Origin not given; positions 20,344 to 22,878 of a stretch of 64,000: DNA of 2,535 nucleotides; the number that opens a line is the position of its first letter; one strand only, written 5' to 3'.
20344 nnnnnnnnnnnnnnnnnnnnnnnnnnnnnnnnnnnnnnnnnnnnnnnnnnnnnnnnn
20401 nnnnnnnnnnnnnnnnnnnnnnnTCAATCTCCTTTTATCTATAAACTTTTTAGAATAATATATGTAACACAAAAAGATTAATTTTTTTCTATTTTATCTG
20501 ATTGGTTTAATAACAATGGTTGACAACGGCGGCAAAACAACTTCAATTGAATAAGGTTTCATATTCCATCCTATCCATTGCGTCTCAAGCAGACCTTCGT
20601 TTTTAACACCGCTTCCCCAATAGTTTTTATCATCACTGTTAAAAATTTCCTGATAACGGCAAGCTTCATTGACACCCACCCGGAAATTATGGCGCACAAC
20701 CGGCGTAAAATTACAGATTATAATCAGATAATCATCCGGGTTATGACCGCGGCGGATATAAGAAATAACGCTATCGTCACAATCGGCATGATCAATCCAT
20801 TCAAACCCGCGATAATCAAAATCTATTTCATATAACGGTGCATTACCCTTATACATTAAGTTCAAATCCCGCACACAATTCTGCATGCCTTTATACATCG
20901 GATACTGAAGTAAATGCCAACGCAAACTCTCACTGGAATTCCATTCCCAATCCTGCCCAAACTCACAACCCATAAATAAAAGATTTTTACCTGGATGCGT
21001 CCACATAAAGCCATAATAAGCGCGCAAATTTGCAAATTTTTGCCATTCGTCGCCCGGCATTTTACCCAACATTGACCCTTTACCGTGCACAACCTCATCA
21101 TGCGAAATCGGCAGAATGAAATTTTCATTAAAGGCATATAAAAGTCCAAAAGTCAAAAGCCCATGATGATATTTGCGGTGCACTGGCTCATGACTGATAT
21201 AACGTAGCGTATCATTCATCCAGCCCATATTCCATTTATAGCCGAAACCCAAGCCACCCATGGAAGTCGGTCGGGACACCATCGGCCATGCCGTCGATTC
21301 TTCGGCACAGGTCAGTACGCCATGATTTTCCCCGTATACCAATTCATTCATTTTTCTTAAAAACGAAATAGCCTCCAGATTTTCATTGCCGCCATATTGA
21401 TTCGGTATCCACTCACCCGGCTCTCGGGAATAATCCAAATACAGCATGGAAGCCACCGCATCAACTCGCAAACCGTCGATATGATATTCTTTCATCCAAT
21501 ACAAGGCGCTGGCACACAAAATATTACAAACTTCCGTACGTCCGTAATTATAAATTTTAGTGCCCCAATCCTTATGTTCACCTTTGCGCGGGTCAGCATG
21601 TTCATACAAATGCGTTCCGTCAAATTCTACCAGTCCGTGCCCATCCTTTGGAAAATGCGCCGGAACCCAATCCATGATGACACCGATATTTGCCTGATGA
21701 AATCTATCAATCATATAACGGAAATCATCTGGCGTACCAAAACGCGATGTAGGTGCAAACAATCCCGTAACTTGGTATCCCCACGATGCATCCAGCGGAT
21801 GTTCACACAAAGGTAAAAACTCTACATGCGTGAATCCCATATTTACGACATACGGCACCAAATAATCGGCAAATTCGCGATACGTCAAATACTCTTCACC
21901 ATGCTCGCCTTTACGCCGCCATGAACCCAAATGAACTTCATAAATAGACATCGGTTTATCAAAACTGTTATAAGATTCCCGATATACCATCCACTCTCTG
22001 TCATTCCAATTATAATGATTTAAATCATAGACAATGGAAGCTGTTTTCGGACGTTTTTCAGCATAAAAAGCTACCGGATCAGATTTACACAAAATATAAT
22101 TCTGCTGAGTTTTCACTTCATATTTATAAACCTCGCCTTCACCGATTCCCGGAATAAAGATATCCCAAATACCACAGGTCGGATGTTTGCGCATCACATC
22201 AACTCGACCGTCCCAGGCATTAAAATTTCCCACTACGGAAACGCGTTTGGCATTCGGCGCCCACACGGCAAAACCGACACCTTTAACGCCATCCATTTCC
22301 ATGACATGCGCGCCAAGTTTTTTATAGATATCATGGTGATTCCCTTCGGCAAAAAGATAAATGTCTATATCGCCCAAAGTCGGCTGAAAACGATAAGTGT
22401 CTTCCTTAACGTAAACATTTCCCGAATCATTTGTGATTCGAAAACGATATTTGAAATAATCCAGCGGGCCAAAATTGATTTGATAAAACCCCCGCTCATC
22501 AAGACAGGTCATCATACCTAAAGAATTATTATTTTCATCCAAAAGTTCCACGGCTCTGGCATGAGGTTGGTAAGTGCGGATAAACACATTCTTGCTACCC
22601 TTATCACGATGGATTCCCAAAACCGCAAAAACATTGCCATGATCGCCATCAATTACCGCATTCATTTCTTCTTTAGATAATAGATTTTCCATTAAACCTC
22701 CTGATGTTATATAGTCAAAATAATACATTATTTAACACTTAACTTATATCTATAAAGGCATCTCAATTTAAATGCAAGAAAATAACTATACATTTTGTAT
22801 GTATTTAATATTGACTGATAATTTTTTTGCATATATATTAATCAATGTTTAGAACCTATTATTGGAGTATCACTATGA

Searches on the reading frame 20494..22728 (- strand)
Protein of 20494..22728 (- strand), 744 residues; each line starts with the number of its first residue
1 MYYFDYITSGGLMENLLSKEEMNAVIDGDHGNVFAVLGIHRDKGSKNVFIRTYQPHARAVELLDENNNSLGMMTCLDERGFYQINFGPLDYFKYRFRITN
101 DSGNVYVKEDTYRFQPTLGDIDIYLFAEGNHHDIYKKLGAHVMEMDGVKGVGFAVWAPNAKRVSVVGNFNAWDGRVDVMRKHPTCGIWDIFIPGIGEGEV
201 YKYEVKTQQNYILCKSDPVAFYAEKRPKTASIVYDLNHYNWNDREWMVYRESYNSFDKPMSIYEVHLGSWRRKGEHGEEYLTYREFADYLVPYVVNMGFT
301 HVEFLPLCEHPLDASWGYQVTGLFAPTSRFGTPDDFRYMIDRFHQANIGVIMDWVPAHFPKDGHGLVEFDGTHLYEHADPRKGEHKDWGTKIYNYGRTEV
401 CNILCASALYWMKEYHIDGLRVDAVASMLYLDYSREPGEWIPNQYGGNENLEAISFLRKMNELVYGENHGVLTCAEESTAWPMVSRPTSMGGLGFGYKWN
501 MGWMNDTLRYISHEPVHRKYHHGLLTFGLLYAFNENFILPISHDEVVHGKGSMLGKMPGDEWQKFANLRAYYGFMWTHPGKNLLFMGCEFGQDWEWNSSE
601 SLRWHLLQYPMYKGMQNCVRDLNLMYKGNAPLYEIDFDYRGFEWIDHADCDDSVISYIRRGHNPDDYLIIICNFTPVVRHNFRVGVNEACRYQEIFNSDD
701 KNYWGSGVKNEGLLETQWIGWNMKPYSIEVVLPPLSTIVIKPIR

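Call 37: search_protein_families(library=ncbifam, proteins=[window:20494-22728:-], max_evalue=0.00001)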
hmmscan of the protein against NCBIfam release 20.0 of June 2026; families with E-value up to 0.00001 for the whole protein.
window:20494-22728:- (744 aa): 14 families
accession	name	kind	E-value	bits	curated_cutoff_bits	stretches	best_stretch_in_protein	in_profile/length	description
NF003811.1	PRK05402.1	equivalog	0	1017.8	741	1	122-741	2-618/619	1,4-alpha-glucan branching protein GlgB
TIGR01515.1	branching_enzym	equivalog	5.5e-286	950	463.95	1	122-741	1-607/607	1,4-alpha-glucan branching enzyme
NF008967.0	PRK12313.1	equivalog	2.3e-285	947.9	577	1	120-742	9-627/633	1,4-alpha-glucan branching protein GlgB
NF011293.0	PRK14705.1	equivalog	4.8e-256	852.5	2376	1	19-740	505-1220/1224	1,4-alpha-glucan branching enzyme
NF009221.0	PRK12568.1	equivalog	1e-253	843.8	1270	1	7-740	16-741/745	1,4-alpha-glucan branching enzyme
NF011294.0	PRK14706.1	equivalog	9e-206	685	1284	1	137-742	29-624/642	1,4-alpha-glucan branching enzyme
TIGR02402.1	trehalose_TreZ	equivalog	9.9e-41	139.6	538.8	1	152-428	2-250/545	malto-oligosyltrehalose trehalohydrolase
TIGR02100.1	glgX_debranch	equivalog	3.3e-19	68.4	640.9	1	251-426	147-344/688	glycogen debranching protein GlgX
TIGR02104.1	pulA_typeI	equivalog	1.2e-16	59.9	504.5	1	152-424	22-320/605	type I pullulanase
NF002983.0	PRK03705.1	equivalog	2.7e-09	35.7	901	1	237-427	134-340/658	glycogen debranching protein GlgX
NF041321.1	Alpha-amyl_MalA_Halo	equivalog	8.2e-09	34.4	875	0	256-362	256-358/666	alpha-amylase MalA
TIGR02456.1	treS_nterm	equivalog_domain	2.7e-08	32.8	678.35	0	262-360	8-102/539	maltose alpha-D-glucosyltransferase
TIGR02103.1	pullul_strch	subfamily_domain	1.5e-06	26.6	697.6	0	148-271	134-264/900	pullulanase-type alpha-1,6-glucosidase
TIGR02401.1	trehalose_TreY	equivalog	3.5e-06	25.6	498.65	0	287-359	18-90/838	malto-oligosyltrehalose synthase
